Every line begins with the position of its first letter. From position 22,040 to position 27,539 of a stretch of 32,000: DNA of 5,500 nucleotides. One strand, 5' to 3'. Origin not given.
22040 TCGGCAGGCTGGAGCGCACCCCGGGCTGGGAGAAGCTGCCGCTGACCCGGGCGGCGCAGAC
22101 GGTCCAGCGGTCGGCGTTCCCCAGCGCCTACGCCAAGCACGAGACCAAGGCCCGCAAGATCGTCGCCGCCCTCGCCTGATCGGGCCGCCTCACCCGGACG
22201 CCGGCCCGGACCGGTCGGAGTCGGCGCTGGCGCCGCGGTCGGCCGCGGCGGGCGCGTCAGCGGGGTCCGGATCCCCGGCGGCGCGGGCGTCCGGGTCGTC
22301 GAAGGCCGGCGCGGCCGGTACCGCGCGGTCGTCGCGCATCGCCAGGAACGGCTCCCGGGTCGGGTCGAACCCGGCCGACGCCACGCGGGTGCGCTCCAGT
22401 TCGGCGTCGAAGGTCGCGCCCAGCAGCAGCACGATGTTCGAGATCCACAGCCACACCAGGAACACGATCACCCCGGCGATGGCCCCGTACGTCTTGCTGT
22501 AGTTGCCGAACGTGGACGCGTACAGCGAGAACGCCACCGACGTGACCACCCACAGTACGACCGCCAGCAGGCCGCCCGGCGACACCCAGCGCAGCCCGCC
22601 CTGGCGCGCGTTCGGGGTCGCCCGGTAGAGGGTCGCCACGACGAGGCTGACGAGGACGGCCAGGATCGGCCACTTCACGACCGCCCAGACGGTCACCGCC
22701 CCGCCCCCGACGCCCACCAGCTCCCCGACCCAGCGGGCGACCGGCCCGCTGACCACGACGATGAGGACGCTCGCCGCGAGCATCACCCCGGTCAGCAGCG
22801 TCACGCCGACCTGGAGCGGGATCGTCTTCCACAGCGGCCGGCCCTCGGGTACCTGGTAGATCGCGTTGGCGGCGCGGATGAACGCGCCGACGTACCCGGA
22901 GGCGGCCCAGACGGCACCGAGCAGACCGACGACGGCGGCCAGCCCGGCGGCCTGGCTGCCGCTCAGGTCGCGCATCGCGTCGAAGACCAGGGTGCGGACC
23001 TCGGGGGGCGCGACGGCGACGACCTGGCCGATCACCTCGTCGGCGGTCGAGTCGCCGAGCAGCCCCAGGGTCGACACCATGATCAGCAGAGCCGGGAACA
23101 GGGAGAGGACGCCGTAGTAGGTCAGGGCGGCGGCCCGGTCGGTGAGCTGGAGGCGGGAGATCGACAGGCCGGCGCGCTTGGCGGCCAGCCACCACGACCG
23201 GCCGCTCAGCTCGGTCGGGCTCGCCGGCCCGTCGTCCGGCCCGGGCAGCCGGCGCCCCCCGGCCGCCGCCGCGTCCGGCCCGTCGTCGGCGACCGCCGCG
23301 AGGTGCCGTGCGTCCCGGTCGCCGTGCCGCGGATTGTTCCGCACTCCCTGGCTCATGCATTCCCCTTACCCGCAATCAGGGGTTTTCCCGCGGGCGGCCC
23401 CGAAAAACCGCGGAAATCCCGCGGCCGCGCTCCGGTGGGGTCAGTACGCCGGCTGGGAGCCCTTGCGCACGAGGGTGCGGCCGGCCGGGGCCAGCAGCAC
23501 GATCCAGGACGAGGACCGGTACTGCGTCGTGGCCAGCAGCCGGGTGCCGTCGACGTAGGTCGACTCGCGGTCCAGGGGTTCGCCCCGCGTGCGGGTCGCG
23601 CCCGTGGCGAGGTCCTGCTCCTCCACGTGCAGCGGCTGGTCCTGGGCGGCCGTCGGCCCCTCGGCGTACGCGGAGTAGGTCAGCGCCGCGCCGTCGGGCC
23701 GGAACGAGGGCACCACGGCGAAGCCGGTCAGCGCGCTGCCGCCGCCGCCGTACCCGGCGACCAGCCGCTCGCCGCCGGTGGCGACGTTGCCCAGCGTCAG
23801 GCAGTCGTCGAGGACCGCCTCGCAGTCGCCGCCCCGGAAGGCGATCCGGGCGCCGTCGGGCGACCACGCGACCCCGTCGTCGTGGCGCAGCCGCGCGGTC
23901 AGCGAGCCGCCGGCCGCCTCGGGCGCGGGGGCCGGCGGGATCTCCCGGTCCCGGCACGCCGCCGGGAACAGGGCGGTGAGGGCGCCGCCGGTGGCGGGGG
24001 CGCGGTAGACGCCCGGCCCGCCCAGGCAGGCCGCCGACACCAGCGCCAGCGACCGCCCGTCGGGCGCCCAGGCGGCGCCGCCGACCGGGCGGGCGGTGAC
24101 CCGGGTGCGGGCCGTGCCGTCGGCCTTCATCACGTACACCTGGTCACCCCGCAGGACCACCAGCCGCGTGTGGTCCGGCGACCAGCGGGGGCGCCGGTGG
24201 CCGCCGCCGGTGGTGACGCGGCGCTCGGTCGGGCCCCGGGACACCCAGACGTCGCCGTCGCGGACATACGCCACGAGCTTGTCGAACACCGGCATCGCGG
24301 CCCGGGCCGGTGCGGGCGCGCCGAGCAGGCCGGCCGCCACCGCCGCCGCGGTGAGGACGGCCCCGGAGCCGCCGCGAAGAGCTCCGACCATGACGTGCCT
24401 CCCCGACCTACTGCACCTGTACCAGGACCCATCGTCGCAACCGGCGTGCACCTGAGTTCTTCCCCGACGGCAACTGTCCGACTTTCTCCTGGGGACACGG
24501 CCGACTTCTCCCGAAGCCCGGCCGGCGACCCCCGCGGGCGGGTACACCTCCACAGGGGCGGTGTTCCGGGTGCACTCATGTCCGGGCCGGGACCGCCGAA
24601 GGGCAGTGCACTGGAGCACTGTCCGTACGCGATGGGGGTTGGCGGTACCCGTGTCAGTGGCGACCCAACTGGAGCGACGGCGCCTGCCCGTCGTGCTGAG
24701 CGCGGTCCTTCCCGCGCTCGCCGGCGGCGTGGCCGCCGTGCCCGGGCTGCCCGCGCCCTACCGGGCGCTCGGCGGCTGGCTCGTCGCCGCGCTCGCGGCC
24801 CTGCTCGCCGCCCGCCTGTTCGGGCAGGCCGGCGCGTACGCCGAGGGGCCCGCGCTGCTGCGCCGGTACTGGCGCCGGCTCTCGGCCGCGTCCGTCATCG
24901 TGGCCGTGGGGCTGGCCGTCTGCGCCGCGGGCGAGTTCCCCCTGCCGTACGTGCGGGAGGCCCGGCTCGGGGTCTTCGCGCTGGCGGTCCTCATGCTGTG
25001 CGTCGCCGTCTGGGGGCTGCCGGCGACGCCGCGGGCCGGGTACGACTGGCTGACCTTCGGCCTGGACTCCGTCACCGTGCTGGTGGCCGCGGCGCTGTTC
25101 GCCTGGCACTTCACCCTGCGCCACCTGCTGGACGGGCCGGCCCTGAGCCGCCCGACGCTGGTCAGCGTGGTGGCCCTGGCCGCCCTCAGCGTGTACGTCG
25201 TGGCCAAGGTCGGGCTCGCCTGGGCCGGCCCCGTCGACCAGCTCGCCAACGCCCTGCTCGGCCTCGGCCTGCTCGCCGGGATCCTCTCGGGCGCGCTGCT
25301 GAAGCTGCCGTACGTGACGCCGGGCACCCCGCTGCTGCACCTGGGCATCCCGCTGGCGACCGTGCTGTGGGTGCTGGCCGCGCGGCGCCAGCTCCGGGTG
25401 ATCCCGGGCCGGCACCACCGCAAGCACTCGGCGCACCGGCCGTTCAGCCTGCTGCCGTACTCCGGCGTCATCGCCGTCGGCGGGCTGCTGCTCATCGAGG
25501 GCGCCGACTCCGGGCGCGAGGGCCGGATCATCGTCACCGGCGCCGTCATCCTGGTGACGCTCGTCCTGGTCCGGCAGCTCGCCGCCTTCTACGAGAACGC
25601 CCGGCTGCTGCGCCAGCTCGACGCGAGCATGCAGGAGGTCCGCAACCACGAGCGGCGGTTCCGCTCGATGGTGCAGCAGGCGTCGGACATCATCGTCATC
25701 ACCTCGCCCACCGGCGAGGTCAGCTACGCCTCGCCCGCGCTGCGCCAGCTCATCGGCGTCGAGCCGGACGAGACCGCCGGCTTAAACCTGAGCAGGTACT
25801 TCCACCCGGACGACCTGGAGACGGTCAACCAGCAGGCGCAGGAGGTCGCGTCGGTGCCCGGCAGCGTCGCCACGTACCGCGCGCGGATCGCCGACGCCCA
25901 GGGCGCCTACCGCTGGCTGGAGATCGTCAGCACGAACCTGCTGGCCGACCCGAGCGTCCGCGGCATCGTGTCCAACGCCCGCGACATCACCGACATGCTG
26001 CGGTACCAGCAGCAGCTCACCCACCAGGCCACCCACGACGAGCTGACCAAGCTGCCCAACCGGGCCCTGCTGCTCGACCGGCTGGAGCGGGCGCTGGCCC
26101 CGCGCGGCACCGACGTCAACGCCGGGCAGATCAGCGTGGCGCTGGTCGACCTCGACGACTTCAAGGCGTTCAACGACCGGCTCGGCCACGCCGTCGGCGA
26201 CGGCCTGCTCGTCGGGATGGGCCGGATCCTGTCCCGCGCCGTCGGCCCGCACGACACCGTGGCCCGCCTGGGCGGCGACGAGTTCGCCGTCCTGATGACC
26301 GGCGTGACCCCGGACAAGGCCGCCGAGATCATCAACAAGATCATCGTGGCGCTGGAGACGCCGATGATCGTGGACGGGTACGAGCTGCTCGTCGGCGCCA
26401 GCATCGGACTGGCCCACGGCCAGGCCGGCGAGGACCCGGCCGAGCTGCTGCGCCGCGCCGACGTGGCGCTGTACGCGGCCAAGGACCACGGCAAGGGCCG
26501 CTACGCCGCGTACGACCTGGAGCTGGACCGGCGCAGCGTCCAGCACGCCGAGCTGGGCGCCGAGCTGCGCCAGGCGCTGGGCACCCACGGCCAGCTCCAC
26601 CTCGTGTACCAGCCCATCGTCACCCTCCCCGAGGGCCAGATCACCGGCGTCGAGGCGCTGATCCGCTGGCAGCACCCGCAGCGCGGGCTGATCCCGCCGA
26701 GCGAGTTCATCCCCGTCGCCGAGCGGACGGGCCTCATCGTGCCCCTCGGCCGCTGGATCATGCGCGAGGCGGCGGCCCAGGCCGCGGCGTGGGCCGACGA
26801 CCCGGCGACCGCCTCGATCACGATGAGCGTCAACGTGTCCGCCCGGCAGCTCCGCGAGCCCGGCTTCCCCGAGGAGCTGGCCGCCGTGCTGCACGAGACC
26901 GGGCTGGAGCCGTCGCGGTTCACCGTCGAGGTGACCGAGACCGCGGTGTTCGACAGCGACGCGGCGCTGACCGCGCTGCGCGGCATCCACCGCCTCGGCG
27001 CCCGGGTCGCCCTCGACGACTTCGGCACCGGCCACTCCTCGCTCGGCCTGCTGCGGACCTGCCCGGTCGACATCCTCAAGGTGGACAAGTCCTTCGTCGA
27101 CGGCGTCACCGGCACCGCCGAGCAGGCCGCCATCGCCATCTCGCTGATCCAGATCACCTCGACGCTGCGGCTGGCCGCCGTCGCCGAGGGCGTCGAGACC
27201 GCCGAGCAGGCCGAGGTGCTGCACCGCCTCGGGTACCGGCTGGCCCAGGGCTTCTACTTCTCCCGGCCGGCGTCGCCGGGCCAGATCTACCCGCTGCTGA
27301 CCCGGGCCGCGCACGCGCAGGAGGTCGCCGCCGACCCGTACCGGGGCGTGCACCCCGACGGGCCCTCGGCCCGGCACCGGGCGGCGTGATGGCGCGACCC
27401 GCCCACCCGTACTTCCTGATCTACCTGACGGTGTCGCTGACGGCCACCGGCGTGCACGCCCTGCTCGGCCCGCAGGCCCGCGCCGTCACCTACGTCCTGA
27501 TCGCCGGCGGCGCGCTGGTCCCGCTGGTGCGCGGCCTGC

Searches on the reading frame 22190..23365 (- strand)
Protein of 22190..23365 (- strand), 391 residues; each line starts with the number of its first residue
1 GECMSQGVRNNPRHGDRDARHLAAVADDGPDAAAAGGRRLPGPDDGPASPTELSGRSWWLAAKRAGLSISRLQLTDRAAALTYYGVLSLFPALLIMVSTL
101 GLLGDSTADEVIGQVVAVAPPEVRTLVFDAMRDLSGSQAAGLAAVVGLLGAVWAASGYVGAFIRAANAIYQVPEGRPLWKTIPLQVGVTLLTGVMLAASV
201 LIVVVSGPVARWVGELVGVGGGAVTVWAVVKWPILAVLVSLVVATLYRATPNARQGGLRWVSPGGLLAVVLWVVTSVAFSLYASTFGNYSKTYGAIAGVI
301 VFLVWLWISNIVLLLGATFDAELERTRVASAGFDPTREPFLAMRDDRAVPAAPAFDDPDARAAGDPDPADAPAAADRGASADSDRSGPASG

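Call 30: search_protein_families(library=pfam, proteins=[window:22190-23365:-], max_evalue=0.001)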
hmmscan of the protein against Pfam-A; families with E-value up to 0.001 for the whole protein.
window:22190-23365:- (391 aa): 1 family
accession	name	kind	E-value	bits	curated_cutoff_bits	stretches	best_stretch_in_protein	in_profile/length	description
PF03631.20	Virul_fac_BrkB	-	1.1e-63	215.7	33.7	1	73-326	4-258/259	Virulence factor BrkB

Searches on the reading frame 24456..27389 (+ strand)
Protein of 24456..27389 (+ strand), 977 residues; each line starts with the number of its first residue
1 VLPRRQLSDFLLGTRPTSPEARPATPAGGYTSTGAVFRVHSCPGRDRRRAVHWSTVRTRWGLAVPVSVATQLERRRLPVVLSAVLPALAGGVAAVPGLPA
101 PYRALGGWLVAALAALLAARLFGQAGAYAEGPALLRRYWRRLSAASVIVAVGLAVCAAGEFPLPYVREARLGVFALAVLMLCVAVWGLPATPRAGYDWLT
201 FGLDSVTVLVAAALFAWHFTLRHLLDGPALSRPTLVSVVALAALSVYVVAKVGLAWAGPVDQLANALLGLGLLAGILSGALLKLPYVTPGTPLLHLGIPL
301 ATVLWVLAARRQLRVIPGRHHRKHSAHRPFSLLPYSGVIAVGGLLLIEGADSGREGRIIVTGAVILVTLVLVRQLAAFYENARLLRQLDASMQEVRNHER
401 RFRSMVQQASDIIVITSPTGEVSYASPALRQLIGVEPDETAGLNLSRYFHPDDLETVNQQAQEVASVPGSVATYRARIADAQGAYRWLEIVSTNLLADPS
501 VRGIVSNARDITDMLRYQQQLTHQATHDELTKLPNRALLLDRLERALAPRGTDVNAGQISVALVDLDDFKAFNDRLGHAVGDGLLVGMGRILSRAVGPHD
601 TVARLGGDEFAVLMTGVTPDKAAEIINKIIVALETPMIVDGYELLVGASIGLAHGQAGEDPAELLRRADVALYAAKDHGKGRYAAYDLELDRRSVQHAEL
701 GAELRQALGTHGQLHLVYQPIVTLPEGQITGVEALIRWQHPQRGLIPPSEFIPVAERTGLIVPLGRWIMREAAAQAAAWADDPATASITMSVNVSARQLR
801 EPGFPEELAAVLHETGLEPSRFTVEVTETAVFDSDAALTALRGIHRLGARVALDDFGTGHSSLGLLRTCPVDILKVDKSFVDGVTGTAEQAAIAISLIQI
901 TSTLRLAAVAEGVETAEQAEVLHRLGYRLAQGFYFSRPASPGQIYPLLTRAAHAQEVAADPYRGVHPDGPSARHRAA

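Call 30: search_protein_families(library=pfam, proteins=[window:24456-27389:+], max_evalue=0.001)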
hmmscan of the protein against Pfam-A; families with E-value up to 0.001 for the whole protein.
window:24456-27389:+ (977 aa): 6 families
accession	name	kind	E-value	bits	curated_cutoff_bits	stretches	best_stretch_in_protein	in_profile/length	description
PF00563.25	EAL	-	7.5e-69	232.1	31.3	1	703-938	3-236/236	EAL domain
PF00990.26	GGDEF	-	1.6e-39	135.7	23.8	1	525-681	1-160/161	Diguanylate cyclase, GGDEF domain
PF00989.32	PAS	-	8.2e-11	42.4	22.6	1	401-511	2-113/113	PAS fold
PF08447.18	PAS_3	-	2e-08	34.8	25.6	1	424-493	3-73/89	PAS fold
PF13426.13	PAS_9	-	4.1e-07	30.7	27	1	411-513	2-103/103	PAS domain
PF08448.16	PAS_4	-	1.9e-05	25.3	23.1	1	408-513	3-107/110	PAS fold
